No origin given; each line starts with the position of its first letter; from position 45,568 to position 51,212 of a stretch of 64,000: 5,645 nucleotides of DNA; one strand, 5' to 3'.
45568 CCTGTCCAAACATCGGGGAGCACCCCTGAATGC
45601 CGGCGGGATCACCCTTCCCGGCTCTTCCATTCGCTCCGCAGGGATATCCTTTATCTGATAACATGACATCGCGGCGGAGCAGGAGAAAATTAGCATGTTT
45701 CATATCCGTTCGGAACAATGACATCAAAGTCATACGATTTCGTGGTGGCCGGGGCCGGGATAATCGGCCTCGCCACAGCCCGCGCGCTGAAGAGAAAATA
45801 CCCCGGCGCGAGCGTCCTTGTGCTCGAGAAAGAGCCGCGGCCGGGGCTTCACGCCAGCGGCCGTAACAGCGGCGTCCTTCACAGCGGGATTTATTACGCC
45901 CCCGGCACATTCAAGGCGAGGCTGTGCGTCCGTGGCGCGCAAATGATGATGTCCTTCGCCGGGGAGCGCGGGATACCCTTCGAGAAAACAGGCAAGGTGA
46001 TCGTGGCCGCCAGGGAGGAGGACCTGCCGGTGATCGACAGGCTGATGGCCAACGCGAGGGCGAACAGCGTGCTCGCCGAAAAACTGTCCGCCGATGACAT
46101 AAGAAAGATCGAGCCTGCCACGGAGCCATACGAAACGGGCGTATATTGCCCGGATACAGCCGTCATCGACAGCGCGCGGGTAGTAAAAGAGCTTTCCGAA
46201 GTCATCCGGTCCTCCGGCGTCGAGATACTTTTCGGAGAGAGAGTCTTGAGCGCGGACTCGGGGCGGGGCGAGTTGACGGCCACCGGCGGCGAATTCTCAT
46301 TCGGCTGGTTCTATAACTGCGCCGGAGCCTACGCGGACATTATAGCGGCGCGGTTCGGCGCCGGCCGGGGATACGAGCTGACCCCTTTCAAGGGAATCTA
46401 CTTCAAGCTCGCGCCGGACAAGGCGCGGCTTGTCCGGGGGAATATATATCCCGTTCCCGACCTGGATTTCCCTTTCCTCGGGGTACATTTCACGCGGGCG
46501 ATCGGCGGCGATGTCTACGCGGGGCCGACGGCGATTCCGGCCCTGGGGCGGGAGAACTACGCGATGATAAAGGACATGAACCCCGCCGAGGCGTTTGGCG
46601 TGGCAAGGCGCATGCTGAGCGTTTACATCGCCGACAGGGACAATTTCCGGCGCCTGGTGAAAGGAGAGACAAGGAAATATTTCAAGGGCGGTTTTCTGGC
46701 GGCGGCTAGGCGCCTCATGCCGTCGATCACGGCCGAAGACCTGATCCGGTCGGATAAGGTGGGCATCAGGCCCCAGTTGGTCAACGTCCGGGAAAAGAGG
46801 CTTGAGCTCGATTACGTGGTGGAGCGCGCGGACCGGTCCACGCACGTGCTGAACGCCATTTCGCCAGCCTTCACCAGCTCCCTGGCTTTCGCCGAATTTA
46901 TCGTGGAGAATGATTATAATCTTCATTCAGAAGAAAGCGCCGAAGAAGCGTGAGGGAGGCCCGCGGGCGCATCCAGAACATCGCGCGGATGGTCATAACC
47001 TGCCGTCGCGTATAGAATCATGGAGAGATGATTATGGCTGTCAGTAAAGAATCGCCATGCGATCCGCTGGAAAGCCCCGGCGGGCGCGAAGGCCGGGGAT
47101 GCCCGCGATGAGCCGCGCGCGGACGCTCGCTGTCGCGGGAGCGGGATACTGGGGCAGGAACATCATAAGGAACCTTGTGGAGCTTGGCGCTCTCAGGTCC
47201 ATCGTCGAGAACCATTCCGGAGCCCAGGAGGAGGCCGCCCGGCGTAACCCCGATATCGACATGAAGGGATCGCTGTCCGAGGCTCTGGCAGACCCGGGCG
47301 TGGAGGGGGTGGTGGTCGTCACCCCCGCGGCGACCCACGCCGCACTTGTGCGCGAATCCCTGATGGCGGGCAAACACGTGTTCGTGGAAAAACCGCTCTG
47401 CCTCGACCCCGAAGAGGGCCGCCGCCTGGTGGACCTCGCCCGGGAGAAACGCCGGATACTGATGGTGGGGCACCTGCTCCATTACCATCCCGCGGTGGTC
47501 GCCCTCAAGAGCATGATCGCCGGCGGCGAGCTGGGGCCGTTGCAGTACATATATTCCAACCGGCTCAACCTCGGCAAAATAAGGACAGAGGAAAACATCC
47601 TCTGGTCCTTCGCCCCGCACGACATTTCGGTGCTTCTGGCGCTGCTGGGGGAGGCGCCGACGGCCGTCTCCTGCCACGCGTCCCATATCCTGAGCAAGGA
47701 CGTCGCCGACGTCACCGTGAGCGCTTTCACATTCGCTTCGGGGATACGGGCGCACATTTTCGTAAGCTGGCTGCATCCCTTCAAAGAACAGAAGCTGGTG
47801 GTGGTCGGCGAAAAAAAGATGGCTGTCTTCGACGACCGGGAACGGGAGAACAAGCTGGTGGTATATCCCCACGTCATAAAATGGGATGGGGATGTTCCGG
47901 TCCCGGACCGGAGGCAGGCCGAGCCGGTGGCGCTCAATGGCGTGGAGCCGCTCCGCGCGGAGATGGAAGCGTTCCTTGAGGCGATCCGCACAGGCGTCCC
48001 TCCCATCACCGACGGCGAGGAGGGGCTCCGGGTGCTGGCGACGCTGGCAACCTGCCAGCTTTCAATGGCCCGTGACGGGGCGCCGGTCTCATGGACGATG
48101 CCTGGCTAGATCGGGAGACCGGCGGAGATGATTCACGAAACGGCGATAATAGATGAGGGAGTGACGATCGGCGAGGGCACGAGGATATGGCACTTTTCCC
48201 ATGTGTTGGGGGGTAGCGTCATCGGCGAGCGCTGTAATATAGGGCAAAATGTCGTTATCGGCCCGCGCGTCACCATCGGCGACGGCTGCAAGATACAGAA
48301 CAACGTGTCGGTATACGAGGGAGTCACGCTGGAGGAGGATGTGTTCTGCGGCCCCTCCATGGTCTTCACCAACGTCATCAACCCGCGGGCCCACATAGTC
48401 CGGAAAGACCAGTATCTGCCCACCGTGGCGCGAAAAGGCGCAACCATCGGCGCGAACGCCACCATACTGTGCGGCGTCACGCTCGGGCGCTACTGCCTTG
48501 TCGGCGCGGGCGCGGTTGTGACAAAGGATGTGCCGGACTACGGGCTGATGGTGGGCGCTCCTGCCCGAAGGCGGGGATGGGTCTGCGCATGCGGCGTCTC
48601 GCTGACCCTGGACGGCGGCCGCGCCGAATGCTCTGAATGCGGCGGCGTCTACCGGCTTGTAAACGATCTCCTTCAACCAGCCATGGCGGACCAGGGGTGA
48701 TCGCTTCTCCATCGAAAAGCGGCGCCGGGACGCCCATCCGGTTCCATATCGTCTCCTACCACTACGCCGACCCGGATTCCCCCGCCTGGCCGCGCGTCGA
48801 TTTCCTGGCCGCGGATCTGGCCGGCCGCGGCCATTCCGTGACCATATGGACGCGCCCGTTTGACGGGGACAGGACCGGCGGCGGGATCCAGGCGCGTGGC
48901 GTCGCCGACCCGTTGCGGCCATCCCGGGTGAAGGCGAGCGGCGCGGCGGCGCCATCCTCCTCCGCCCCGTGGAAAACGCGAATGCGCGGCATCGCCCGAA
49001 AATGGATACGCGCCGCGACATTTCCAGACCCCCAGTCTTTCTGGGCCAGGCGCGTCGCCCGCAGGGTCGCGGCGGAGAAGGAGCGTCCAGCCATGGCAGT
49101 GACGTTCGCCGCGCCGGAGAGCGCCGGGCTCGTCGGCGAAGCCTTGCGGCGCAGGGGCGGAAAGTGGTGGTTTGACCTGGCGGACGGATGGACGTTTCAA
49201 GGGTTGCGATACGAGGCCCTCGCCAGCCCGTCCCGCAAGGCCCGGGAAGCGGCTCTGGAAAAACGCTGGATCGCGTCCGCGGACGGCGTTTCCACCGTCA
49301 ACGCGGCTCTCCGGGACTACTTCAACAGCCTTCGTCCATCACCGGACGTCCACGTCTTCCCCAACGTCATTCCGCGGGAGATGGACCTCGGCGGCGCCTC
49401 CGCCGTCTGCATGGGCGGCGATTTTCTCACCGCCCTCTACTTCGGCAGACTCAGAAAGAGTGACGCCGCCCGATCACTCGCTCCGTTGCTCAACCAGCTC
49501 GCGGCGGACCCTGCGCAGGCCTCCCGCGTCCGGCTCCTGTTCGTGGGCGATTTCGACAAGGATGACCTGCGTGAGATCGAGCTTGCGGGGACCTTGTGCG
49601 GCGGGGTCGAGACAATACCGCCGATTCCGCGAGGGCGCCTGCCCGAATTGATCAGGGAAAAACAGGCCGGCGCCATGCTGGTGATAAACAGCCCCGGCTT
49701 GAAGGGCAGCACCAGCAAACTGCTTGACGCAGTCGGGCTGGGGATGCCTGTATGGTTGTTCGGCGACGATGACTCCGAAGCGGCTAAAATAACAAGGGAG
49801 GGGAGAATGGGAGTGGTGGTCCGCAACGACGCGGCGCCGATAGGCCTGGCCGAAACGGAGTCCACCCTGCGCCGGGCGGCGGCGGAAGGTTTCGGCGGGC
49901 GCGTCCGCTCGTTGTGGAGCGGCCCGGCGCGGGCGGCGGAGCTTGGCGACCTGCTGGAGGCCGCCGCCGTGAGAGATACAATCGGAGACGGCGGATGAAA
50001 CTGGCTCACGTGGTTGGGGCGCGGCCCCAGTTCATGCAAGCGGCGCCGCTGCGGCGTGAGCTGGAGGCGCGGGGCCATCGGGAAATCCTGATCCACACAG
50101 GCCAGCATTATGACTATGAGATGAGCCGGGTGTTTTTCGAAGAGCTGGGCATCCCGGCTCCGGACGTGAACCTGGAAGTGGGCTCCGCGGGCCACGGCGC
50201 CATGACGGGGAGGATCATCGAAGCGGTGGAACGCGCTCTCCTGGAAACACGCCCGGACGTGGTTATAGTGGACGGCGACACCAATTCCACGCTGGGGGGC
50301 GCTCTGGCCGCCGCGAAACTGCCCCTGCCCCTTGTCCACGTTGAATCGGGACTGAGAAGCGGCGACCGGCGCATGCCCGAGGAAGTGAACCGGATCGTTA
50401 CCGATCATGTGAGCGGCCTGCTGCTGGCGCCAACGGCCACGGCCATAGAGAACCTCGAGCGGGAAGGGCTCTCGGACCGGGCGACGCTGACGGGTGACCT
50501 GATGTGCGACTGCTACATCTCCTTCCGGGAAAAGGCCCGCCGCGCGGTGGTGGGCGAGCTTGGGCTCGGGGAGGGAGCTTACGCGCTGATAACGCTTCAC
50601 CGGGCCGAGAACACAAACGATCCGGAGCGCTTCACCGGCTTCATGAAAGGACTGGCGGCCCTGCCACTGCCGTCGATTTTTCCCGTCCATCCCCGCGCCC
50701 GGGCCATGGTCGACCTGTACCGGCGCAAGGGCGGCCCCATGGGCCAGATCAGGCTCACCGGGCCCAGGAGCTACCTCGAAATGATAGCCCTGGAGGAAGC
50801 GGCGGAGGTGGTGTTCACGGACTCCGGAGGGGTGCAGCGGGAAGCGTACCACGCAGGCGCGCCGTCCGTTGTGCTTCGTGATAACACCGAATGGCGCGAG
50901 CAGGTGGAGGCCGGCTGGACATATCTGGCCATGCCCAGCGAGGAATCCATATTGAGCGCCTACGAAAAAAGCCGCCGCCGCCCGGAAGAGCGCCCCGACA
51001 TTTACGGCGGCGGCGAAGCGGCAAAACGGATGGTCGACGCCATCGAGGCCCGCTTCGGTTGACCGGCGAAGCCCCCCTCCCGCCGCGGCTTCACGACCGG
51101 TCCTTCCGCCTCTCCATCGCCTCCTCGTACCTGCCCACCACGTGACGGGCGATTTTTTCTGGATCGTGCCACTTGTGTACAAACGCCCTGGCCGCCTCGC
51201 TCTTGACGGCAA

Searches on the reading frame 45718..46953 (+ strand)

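Call 25: search_protein_families(library=pfam, proteins=[window:45718-46953:+], max_evalue=0.001)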
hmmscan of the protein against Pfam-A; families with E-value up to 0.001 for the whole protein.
window:45718-46953:+ (411 aa): 2 families
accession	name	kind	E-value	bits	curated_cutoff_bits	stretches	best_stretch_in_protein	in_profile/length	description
PF01266.30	DAO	-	6.1e-58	197.5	27.9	1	7-397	1-352/353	FAD dependent oxidoreductase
PF13450.12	NAD_binding_8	-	2.6e-08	34.5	21.9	1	10-50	1-39/68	NAD(P)-binding Rossmann-like domain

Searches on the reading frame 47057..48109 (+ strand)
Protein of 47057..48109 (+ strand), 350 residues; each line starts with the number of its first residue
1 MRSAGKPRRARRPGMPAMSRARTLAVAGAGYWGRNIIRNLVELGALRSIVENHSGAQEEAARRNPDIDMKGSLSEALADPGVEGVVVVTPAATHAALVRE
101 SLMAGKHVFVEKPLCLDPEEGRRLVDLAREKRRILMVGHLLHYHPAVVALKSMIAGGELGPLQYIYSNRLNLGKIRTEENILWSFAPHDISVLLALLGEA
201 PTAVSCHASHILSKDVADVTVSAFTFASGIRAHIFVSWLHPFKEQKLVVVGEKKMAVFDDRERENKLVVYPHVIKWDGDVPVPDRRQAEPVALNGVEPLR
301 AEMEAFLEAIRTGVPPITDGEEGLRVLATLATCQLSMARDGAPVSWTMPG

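Call 25: search_protein_families(library=pfam, proteins=[window:47057-48109:+], max_evalue=0.001)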
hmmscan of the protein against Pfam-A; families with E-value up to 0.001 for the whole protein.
window:47057-48109:+ (350 aa): 3 families
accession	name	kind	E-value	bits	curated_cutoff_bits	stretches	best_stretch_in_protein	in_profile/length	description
PF01408.29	GFO_IDH_MocA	-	2.3e-22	80.3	24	1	24-139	3-120/120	Oxidoreductase family, NAD-binding Rossmann fold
PF22725.1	GFO_IDH_MocA_C3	-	1e-13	51.8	27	1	148-256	2-123/124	GFO/IDH/MocA C-terminal domain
PF02894.22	GFO_IDH_MocA_C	-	7.3e-12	46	22.9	1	181-344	42-216/218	Oxidoreductase family, C-terminal alpha/beta domain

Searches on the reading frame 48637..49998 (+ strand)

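Call 25: search_protein_families(library=pfam, proteins=[window:48637-49998:+], max_evalue=0.001)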
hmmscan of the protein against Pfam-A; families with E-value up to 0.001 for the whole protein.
window:48637-49998:+ (453 aa): 2 families
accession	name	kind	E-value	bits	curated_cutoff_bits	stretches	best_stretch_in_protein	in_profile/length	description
PF13579.12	Glyco_trans_4_4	-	4.8e-09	37.2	29.7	1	53-243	6-157/158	Glycosyl transferase 4-like domain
PF13439.12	Glyco_transf_4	-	3.2e-05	24.5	28.5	1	57-245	11-166/170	Glycosyltransferase Family 4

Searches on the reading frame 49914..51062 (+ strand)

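Call 25: search_protein_families(library=pfam, proteins=[window:49914-51062:+], max_evalue=0.001)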
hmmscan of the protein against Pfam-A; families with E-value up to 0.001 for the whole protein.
window:49914-51062:+ (382 aa): 2 families
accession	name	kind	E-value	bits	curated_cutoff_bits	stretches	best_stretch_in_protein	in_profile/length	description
PF02350.25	Epimerase_2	-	1.8e-90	303.7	30.6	1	49-378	2-347/347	UDP-N-acetylglucosamine 2-epimerase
PF13579.12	Glyco_trans_4_4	-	3.1e-07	31.3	29.7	1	44-185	8-146/158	Glycosyl transferase 4-like domain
